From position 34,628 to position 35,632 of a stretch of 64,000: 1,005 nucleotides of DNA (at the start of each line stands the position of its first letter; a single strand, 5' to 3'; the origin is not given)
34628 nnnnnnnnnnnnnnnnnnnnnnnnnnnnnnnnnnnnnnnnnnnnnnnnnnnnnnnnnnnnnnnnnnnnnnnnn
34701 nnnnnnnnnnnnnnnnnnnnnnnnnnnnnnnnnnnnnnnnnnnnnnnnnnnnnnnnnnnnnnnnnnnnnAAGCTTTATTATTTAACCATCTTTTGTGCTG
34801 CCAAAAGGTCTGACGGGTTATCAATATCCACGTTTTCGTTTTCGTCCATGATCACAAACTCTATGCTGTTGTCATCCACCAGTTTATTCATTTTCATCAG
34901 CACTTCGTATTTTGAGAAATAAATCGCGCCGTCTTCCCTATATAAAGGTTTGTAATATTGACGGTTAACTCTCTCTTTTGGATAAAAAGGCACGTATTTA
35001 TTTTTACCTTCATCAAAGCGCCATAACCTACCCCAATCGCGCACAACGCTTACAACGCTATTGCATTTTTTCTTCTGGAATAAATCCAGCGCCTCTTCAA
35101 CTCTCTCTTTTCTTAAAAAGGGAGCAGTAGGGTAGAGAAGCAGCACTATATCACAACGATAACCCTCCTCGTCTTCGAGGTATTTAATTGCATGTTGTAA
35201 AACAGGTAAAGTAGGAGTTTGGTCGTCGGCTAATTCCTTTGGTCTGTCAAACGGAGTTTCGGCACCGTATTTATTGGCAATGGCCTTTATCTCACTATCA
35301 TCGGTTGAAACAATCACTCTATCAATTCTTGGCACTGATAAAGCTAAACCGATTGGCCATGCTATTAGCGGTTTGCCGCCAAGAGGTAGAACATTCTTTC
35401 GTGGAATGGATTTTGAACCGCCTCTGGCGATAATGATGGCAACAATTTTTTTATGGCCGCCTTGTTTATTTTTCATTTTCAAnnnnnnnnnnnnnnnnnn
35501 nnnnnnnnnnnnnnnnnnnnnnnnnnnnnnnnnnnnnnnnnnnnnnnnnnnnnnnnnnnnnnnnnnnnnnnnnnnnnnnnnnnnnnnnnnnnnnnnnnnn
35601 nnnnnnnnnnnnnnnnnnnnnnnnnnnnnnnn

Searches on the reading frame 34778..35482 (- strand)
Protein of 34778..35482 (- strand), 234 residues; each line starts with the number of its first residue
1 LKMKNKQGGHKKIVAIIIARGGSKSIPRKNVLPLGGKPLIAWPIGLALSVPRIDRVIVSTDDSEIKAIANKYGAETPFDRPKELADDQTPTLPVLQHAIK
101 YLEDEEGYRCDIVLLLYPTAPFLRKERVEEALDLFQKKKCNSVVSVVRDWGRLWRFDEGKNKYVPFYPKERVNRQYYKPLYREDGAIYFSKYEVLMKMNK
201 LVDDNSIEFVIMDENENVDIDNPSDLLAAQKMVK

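Call 6: search_protein_families(library=pfam, proteins=[window:34778-35482:-], max_evalue=0.01)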
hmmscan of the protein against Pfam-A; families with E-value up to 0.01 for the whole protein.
window:34778-35482:- (234 aa): 2 families
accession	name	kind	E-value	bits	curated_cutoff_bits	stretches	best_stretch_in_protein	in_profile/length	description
PF02348.25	CTP_transf_3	-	8.9e-21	75.1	22.6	1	14-147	1-126/217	Cytidylyltransferase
PF12804.13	NTP_transf_3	-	2.1e-05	25.2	27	1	28-147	15-123/160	MobA-like NTP transferase domain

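Call 73: search_protein_families(library=ncbifam, proteins=[window:34778-35482:-], max_evalue=0.01)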
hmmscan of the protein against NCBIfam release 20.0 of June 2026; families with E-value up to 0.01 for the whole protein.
window:34778-35482:- (234 aa): 10 families
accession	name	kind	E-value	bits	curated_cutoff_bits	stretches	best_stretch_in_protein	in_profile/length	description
TIGR03584.1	PseF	equivalog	3.1e-49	167.6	205.7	1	14-231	1-218/222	pseudaminic acid cytidylyltransferase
NF003952.0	PRK05450.1-5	subfamily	2.6e-13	49.7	193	1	12-148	2-129/250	3-deoxy-manno-octulosonate cytidylyltransferase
NF009905.0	PRK13368.1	subfamily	3.9e-11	42.7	255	1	12-147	2-126/243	3-deoxy-manno-octulosonate cytidylyltransferase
NF003950.0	PRK05450.1-3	subfamily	7.8e-11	41.8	234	1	12-191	2-159/248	3-deoxy-manno-octulosonate cytidylyltransferase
NF003948.0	PRK05450.1-1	equivalog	3.5e-06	26.4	281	1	11-143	4-128/248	3-deoxy-manno-octulosonate cytidylyltransferase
TIGR00466.1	kdsB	equivalog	9.2e-05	22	155.2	1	14-79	4-68/241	3-deoxy-manno-octulosonate cytidylyltransferase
TIGR00453.1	ispD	equivalog_domain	0.00013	21.5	181.3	1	15-148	2-131/219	2-C-methyl-D-erythritol 4-phosphate cytidylyltransferase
NF001183.0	PRK00155.1-3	subfamily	0.00028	20.3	166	1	20-144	14-139/237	D-ribitol-5-phosphate cytidylyltransferase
NF010935.0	PRK14355.1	equivalog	0.00045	18.9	718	1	11-141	2-127/459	bifunctional UDP-N-acetylglucosamine diphosphorylase/glucosamine-1-phosphate N-acetyltransferase GlmU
NF001186.0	PRK00155.2-3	equivalog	0.0029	17.1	253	0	11-232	3-221/224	2-C-methyl-D-erythritol 4-phosphate cytidylyltransferase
